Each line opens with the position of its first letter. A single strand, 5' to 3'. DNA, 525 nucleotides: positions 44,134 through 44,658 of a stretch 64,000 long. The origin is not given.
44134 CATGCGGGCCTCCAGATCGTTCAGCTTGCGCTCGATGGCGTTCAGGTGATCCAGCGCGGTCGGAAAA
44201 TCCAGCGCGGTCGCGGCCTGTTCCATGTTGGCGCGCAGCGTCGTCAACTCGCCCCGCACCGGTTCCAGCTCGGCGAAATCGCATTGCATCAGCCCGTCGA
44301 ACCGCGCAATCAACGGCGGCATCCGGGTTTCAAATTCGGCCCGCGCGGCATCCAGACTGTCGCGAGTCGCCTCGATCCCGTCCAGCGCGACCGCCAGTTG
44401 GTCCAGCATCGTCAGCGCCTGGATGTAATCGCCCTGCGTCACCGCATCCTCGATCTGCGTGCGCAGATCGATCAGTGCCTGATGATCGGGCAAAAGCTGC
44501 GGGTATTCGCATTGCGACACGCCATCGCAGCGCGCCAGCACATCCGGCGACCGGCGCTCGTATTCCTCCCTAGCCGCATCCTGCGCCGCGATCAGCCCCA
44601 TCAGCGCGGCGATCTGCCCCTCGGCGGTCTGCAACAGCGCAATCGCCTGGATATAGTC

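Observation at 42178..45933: Giant (1244 aa) hyper-acidic, all-helical tandem-repeat protein of unrecognisable family inserted in a conserved aroA-trmB housekeeping block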

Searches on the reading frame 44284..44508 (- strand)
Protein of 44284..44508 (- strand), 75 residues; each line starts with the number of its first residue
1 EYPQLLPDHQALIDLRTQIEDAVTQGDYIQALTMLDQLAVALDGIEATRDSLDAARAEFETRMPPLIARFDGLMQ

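Call 22: search_solved_structures(query=A2, max_evalue=10, show_alignments=2)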
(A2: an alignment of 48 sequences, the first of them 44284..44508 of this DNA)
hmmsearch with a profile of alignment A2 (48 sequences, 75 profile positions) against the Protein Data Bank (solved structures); distinct sequences matched with E-value up to 10: 38.
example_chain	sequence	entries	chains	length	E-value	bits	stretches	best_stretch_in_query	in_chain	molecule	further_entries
6een_B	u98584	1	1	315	2.2e-14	56.5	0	12-38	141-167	Designer Pentatricopeptide Protein dPPR10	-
6een_D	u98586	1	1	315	3.1e-12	49.6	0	14-37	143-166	Designer Pentatricopeptide Protein dPPR10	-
6een_C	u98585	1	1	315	4.8e-12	49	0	16-37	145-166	Designer Pentatricopeptide Protein dPPR10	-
6een_A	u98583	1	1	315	1.4e-11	47.5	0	14-37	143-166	Designer Pentatricopeptide Protein dPPR10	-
4ozs_A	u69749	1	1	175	2.4e-08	37.1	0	12-37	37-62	Alpha solenoid protein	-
5kb2_A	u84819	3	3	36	0.052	16.9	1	28-53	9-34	Zn(II)(H2O)(GRAND Coil Ser-L12AL16C)3- | Hg(II)(GRAND CoilSerL12AL16C)3- | Pb(II)(GRAND CoilSerL12AL16C)3-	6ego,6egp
6snz_A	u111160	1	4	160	0.11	15.8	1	25-74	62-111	Prelamin-A/C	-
6ds9_A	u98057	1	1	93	0.17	15.2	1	33-65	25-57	de novo designed three helix bundle GRa3D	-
8tcb_C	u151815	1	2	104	0.33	14.3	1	37-63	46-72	M protein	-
1cos_A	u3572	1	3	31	0.34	14.2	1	29-53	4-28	COILED SERINE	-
4uy3_A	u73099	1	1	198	0.37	14.1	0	24-45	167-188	SEPTATION RING FORMATION REGULATOR EZRA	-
2jgo_A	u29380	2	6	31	0.4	14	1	29-53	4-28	COIL SER L9C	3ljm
7saf_A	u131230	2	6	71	0.5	13.7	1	30-59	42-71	General control transcription factor GCN4/M protein chimera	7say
5kb0_A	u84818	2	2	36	0.83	13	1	33-53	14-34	Pb(II)Zn(II)(GRAND Coil Ser-L16CL30H)3+ | Hg(II)Zn(II)(GRAND Coil Ser-L16CL30H)3+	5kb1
6egl_A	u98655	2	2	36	0.83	13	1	33-53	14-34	Apo-(GRAND CoilSerL12(DLE)L16C)3 | Apo-(GRAND CoilSerL16CL19(DLE))3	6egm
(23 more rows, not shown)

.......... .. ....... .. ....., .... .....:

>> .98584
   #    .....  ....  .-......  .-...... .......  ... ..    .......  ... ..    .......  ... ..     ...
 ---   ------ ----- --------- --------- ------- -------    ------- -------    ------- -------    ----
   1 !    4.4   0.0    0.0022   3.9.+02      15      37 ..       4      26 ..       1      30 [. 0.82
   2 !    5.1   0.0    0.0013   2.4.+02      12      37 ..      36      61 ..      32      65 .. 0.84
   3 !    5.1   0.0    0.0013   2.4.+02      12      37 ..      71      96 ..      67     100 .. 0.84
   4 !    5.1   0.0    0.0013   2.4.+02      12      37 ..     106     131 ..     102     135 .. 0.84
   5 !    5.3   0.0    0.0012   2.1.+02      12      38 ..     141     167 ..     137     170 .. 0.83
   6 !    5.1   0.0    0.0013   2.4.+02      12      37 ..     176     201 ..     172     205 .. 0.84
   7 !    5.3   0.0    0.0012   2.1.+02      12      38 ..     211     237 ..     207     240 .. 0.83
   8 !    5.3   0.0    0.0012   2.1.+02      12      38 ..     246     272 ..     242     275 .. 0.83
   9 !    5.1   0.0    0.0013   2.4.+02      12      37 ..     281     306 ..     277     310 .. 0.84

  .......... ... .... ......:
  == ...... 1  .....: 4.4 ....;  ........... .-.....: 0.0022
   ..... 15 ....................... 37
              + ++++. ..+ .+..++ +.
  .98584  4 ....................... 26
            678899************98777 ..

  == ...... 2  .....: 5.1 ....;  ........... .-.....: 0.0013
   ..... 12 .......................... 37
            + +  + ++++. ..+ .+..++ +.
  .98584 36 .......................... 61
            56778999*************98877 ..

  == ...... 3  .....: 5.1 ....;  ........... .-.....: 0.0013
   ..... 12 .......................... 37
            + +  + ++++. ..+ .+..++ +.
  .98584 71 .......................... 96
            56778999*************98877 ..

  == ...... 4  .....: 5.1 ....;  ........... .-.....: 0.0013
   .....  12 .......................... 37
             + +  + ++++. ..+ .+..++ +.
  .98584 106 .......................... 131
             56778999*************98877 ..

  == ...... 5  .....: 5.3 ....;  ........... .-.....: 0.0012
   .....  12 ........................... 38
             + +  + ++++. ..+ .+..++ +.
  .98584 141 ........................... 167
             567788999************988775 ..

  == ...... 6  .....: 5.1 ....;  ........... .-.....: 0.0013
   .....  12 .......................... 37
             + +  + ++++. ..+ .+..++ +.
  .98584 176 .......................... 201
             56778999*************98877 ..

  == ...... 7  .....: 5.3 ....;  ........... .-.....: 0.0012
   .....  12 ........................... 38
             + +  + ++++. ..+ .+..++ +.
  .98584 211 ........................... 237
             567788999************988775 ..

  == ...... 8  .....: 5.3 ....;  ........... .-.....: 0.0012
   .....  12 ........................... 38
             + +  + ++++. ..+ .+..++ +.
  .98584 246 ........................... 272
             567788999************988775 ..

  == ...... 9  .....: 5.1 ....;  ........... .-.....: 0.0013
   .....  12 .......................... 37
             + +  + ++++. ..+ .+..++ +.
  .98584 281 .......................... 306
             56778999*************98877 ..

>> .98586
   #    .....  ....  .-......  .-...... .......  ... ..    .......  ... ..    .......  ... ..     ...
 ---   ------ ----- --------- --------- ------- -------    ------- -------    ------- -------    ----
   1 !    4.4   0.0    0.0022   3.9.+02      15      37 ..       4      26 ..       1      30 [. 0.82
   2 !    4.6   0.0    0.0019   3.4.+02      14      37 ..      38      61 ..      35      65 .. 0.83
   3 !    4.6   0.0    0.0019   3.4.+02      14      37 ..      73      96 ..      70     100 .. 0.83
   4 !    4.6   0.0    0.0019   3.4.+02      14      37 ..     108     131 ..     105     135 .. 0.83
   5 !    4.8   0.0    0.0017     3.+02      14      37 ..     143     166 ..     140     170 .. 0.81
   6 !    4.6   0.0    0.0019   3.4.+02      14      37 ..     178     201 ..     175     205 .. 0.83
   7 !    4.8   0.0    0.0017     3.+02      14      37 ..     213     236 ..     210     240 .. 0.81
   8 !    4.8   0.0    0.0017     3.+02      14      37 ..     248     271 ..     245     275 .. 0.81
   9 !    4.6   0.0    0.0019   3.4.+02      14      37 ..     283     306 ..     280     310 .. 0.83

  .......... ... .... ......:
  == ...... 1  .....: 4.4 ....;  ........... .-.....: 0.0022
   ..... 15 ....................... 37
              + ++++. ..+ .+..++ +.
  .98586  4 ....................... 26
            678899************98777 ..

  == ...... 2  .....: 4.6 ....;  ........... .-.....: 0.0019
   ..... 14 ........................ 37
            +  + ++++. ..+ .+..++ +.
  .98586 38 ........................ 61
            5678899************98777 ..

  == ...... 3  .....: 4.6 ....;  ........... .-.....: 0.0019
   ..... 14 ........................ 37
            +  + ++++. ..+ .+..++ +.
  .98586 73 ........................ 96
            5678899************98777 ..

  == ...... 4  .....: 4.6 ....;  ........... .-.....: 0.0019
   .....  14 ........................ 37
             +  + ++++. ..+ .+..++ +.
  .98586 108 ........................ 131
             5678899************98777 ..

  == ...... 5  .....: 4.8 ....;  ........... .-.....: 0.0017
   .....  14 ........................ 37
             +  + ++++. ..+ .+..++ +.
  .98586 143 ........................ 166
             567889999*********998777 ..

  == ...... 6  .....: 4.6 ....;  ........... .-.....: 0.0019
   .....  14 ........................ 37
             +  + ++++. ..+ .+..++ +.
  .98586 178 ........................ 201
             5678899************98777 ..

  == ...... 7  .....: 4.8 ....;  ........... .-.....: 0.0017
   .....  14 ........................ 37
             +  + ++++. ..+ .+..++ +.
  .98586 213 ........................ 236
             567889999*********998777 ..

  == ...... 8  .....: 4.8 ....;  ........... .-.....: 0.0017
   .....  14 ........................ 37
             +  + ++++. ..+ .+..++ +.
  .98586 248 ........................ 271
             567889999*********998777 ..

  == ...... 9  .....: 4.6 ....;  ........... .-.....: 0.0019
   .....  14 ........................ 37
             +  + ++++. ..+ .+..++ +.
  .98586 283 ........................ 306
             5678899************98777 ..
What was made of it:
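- Closest known: TPR / PPR / Sel1 helical-hairpin repeats. Same: A repeat profile sums small matches to designer PPR proteins (call 22).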

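Call 27: search_protein_representatives(alignment_id=A2)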
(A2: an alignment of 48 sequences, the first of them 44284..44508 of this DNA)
Query: 48 sequences, 75 profile positions. Proteins with E-value up to 0.001 (for the whole library): 274; up to 1e-10: 182; up to 1e-30: 99. The best 150 are listed.
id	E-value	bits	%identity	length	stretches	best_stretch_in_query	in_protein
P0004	7.0e-212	702.2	-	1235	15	1-74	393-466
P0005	4.4e-205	680.4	-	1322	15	1-75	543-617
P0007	2.8e-194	645.8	-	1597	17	1-70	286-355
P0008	5.2e-180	600.0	-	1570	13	2-73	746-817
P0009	2.0e-162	543.7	-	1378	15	2-75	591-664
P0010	5.0e-151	507.2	-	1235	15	1-72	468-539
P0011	4.7e-137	462.4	-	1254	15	2-75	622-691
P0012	1.9e-125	425.2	-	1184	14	9-73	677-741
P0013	5.1e-119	404.6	-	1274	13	1-74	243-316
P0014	1.2e-118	403.5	-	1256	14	1-74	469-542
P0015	5.5e-110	375.7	-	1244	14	2-73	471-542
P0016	2.3e-106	364.1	-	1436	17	5-73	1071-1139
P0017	9.1e-104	355.7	-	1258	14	1-74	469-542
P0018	3.5e-99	341.1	-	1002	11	1-74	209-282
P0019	4.9e-96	331.0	-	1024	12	2-74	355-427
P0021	7.6e-93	320.8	-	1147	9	2-74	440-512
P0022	3.4e-92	318.7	-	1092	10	2-74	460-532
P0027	2.4e-80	280.7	-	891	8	2-74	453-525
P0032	4.5e-72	254.2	-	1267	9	2-74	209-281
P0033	2.6e-67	238.9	-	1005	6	2-71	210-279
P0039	4.0e-61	219.1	-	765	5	2-70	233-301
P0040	2.4e-60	216.6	-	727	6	3-74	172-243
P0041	1.2e-59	214.4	-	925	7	1-70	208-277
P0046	8.4e-58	208.5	-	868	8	1-74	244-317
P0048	2.8e-57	206.8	-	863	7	3-74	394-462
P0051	1.3e-53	195.1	-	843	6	2-74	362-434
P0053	2.1e-53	194.4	-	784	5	2-73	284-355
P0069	2.9e-44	165.1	-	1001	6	2-70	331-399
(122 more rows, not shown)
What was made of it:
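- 42451..45870 (-): Array of about 15 tandem ~76-aa repeats (residues 15-1154; unit starts near 15, 87, 165, 241, 317, 392, 468, 544, 620, 692, 768, 846, 921, 1001, 1079). Units 1-2 are weak matches and overlap the N-terminal module. 15 matched stretches in orthologues in the exhaustive search (call 27).
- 274 representative proteins at E<1e-3, 182 at E<1e-10, with 2-17 repeats (call 27).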

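Call 29: search_protein_families(library=pfam, proteins=[P0008, P0021, P0022, P0032, P0033, P0039, P0041, P0051, P0053], max_evalue=0.01)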
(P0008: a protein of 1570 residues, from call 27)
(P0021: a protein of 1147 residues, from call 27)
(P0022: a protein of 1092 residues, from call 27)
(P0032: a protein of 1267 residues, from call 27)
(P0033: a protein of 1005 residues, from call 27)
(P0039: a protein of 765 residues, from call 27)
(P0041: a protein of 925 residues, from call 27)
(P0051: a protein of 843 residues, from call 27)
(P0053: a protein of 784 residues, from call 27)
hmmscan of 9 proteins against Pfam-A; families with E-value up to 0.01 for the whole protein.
P0008 (1570 aa): 6 families
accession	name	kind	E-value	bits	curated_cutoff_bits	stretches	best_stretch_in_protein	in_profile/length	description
PF12296.13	HsbA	-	5e-08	33.9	33.5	0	309-378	60-119/121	Hydrophobic surface binding protein A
PF19634.4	DUF6137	-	1.5e-07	31.6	25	0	389-430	9-50/82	Family of unknown function (DUF6137)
PF20529.3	DUF6744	-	3.9e-07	29.8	27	0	754-808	235-288/314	Family of unknown function (DUF6744)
PF08581.15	Tup_N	-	5.9e-06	27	28.7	0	368-431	10-75/77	Tup N-terminal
PF16515.11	HIP1_clath_bdg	-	9.5e-05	23.2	28.8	0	698-766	4-64/99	Clathrin-binding domain of Huntingtin-interacting protein 1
PF18096.6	Thump_like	-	0.00035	20.8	26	0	480-521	19-63/78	THUMP domain-like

P0021 (1147 aa): 4 families
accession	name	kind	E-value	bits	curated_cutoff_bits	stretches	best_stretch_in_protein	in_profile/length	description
PF06160.17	EzrA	-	1.7e-05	23.8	39.6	1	544-663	110-233/557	Septation ring formation regulator, EzrA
PF16454.10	PI3K_P85_iSH2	-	3.7e-05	23.8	31.5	1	319-418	18-114/161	Phosphatidylinositol 3-kinase regulatory subunit P85 inter-SH2 domain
PF07303.18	Occludin_ELL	-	4.3e-05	24.6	31.2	0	622-683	23-84/101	Occludin homology domain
PF10046.14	BLOC1_2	-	0.0088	16.8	33.4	0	457-537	13-93/96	Biogenesis of lysosome-related organelles complex-1 subunit 2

P0022 (1092 aa): 0 families

P0032 (1267 aa): 3 families
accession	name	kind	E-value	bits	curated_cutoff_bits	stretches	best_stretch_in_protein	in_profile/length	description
PF06361.16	RTBV_P12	-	0.00019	22.2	25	0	495-546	35-86/110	Rice tungro bacilliform virus P12 protein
PF14643.11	DUF4455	-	0.001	18.2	30.4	0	479-576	6-103/469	Domain of unknown function (DUF4455)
PF12700.13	HlyD_2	-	0.0013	18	25.1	0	512-585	126-202/416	HlyD family secretion protein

P0033 (1005 aa): 1 family
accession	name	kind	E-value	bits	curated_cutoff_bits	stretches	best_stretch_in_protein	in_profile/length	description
PF03580.19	Herpes_UL14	-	0.0042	17.8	25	1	322-386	64-128/146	Herpesvirus UL14-like protein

P0039 (765 aa): 0 families

P0041 (925 aa): 0 families

P0051 (843 aa): 1 family
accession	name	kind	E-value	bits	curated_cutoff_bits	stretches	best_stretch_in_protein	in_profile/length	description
PF04108.17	ATG17_like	-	2e-06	28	43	1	313-533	114-280/355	Autophagy protein ATG17-like domain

P0053 (784 aa): 0 families

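Call 30: list_cluster_members(proteins=[P0007, P0008, P0009, P0010, P0011, P0012, P0021, P0022, P0033, P0040])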
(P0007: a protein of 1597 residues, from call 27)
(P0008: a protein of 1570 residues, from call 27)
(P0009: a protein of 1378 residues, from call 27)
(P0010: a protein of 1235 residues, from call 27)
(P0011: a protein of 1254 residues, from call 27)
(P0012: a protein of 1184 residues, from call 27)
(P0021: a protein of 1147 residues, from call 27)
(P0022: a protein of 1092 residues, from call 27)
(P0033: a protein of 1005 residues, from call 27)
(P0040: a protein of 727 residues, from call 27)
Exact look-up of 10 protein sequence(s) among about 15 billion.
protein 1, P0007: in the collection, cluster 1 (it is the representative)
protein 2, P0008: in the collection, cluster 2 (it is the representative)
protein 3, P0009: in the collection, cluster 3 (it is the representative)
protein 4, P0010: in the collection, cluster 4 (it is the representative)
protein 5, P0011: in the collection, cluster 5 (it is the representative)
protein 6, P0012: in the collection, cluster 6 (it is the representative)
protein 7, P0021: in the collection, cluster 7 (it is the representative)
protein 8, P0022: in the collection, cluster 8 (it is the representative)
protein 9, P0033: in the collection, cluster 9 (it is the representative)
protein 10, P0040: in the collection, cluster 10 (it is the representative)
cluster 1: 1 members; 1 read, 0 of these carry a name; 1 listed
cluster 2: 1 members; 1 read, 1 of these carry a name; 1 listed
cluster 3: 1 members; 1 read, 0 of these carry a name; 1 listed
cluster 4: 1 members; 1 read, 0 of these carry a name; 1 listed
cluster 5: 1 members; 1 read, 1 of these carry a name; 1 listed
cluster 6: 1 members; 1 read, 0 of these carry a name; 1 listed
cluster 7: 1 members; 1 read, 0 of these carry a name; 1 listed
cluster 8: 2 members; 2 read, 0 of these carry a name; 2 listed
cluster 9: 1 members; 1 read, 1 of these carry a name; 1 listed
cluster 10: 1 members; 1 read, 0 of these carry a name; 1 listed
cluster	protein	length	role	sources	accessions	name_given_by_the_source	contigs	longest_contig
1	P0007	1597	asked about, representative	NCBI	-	-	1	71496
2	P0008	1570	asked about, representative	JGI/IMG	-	predicted nucleic acid-binding Zn-ribbon protein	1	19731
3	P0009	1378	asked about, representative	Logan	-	-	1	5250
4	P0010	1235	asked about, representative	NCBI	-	-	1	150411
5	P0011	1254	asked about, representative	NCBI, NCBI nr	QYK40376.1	MAG: hypothetical protein KF887_13205 [Paracoccaceae bacterium]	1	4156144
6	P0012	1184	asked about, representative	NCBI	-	-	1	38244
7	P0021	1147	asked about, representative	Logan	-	-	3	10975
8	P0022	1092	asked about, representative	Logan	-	-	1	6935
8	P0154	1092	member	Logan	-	-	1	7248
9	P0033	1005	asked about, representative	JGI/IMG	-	predicted nucleic acid-binding Zn-ribbon protein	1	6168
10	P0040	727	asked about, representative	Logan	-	-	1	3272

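Call 33: find_encoding_contigs(protein=P0007, flank=10000, max_places=2)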
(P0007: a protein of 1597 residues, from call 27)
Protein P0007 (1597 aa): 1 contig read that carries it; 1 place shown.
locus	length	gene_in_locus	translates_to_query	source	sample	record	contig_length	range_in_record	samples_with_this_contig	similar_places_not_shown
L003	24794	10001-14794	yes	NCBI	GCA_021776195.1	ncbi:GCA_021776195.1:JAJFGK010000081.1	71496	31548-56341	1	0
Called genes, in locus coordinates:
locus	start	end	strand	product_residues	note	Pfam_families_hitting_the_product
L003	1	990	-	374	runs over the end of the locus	PF01702:TGT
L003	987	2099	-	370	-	PF02547:Queuosine_synth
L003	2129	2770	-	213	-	-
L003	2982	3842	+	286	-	PF00753:Lactamase_B, PF12706:Lactamase_B_2 (weak)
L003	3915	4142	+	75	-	PF01206:TusA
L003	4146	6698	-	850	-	PF00512:HisKA, PF02518:HATPase_c, PF00072:Response_reg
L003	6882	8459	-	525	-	PF00389:2-Hacid_dh, PF02826:2-Hacid_dh_C, PF19304:PGDH_inter, PF01842:ACT (weak)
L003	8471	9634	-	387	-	-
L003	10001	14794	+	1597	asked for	-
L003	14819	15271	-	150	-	PF19315:MC_hydratase (weak), PF01575:MaoC_dehydratas, PF13452:FAS1_DH_region (faint)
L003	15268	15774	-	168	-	PF00583:Acetyltransf_1, PF13508:Acetyltransf_7, PF13673:Acetyltransf_10, PF08445:FR47 (weak)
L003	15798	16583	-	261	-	PF02567:PhzC-PhzF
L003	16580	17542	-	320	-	PF00892:EamA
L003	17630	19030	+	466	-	PF00392:GntR, PF00155:Aminotran_1_2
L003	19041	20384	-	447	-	PF02878:PGM_PMM_I, PF02879:PGM_PMM_II, PF02880:PGM_PMM_III, PF00408:PGM_PMM_IV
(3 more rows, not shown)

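Call 34: search_protein_families(library=padloc, proteins=[P0022, P0033, P0041, P0021, P0051, P0053, P0040], max_evalue=0.01)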
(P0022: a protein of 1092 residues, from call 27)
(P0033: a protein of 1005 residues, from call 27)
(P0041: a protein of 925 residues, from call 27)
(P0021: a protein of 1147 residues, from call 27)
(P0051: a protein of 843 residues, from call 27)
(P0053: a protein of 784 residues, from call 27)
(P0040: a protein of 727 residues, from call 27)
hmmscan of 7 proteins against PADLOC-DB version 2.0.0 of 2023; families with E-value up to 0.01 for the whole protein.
P0022 (1092 aa): 4 families
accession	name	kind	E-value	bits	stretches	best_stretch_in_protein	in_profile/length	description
PDLC03868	LmuB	-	3.1e-06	23.8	2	547-749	522-722/1035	-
PDLC00551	JetC2|JetC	-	5.6e-06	22.5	3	335-647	741-1029/1365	DUF3584 domain; MukB-like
PDLC03865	LmuB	-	6.1e-05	19.4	1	486-746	575-810/1007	-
PDLC03859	LmuB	-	0.00029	18.2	1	208-613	197-488/611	-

P0033 (1005 aa): 3 families
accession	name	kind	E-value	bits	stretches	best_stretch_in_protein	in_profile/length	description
PDLC03859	LmuB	-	1.8e-06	25.5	1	96-430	272-486/611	-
PDLC03865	LmuB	-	2.7e-06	23.9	2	165-422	264-496/1007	-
PDLC00551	JetC2|JetC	-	1.1e-05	21.5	1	288-556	763-1021/1365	DUF3584 domain; MukB-like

P0041 (925 aa): 3 families
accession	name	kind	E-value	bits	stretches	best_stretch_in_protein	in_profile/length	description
PDLC00551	JetC2|JetC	-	3.4e-09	33.1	2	82-332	782-1031/1365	DUF3584 domain; MukB-like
PDLC00550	JetC2|JetC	-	0.00085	15.1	1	286-478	756-946/1355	DUF3584 domain; MukB-like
PDLC03859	LmuB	-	0.00094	16.5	0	153-417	295-481/611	-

P0021 (1147 aa): 6 families
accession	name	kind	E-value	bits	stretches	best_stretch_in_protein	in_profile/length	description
PDLC03865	LmuB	-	6.6e-11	39.1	2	306-574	208-492/1007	-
PDLC00551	JetC2|JetC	-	1.3e-09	34.5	2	323-582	777-1045/1365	DUF3584 domain; MukB-like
PDLC03859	LmuB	-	1.9e-07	28.7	2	107-430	252-486/611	-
PDLC00550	JetC2|JetC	-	0.00013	17.9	1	315-511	763-962/1355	DUF3584 domain; MukB-like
PDLC03868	LmuB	-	0.00024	17.5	2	277-531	235-481/1035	-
PDLC00519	JetC1|JetC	-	0.004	13.4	1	549-770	623-845/1097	DUF3584 domain; MukB-like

P0051 (843 aa): 0 families

P0053 (784 aa): 1 family
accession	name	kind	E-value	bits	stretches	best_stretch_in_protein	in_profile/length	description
PDLC03859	LmuB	-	0.00071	16.9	1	87-430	199-486/611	-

P0040 (727 aa): 4 families
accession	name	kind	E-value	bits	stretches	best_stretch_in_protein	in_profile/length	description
PDLC03859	LmuB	-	6.4e-05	20.3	1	42-484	119-487/611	-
PDLC03868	LmuB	-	0.00013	18.4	1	35-263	244-471/1035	-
PDLC00255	LmuB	-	0.0042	13.9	1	286-452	233-396/550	AAA ATPase domain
PDLC03865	LmuB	-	0.0063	12.7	0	354-459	317-433/1007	-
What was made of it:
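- PADLOC gives only weak coiled-coil matches to SMC-like arms of LmuB and JetC (call 34).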

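Call 53: find_encoding_contigs(protein=P0046, flank=10000, max_places=3)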
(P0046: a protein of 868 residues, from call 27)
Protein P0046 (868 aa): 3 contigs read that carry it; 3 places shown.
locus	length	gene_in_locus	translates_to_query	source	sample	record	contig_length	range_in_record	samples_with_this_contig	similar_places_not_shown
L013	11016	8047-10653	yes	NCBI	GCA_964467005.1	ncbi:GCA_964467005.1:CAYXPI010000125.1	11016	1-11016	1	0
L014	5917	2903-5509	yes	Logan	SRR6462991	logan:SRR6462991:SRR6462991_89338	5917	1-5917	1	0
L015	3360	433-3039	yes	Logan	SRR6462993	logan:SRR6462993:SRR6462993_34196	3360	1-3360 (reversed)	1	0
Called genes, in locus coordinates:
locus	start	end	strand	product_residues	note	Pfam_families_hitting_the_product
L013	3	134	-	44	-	?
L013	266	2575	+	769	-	PF00989:PAS (faint), PF08448:PAS_4 (weak), PF12860:PAS_7, PF08448:PAS_4, PF13426:PAS_9 (weak), PF00512:HisKA, PF02518:HATPase_c, PF00072:Response_reg, +1 more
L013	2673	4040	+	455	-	-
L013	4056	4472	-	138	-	-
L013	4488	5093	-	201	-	-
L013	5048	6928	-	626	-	-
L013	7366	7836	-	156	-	-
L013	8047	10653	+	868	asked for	-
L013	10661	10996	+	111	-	-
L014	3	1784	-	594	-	?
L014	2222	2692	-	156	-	-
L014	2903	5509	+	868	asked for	-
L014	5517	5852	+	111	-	-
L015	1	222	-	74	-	?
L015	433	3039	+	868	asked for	-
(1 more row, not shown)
